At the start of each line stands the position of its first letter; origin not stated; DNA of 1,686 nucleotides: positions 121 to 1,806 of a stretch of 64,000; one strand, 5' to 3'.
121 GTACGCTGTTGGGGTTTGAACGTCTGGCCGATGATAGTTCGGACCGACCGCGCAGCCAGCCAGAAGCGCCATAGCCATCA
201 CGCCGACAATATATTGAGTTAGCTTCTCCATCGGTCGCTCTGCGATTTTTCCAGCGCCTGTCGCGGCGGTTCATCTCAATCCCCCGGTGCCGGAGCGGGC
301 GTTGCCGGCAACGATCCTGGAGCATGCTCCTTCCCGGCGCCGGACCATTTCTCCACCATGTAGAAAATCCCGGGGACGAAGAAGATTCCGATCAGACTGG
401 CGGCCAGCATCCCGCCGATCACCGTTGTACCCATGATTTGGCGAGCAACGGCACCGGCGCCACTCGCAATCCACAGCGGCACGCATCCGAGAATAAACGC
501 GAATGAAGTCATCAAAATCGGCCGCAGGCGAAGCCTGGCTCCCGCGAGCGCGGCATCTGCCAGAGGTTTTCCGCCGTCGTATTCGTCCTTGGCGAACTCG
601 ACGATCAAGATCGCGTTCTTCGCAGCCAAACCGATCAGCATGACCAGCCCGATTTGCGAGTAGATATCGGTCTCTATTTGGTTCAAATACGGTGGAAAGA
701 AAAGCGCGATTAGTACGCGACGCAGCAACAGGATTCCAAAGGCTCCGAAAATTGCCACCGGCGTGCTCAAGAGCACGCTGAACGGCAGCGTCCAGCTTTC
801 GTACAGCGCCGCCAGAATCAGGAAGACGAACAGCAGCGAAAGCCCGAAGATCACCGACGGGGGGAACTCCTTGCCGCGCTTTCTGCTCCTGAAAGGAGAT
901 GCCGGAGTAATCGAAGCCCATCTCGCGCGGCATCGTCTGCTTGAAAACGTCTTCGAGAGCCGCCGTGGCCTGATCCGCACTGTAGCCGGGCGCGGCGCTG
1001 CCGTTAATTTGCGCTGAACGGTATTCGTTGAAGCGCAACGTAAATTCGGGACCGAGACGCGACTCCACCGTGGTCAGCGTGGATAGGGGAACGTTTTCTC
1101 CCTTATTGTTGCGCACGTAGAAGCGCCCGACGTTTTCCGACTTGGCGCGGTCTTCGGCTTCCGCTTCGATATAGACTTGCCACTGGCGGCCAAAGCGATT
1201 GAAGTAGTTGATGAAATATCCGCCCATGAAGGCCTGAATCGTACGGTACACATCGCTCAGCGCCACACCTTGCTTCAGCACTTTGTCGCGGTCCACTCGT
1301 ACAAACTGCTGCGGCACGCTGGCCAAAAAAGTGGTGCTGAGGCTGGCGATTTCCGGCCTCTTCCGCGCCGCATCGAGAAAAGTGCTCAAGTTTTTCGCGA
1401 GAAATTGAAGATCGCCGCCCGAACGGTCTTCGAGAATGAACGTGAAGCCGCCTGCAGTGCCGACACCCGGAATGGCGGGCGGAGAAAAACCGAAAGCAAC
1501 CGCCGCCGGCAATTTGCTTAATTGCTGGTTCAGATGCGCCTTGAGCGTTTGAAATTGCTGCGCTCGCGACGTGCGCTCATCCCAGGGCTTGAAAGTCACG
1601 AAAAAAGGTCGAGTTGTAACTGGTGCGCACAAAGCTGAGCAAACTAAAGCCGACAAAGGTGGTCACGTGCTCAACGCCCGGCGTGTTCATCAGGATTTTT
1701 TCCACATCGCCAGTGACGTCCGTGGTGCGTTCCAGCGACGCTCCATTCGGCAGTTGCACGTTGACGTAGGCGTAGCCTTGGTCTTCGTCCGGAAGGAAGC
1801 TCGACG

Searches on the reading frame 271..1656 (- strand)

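Call 57: search_protein_families(library=pfam, proteins=[window:271-1656:-], max_evalue=0.001)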
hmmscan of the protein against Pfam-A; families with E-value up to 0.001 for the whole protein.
window:271-1656:- (461 aa): 1 family
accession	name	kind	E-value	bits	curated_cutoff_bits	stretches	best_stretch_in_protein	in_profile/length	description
PF00873.25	ACR_tran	-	2.8e-44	151.6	28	1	18-267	616-867/1021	AcrB/AcrD/AcrF family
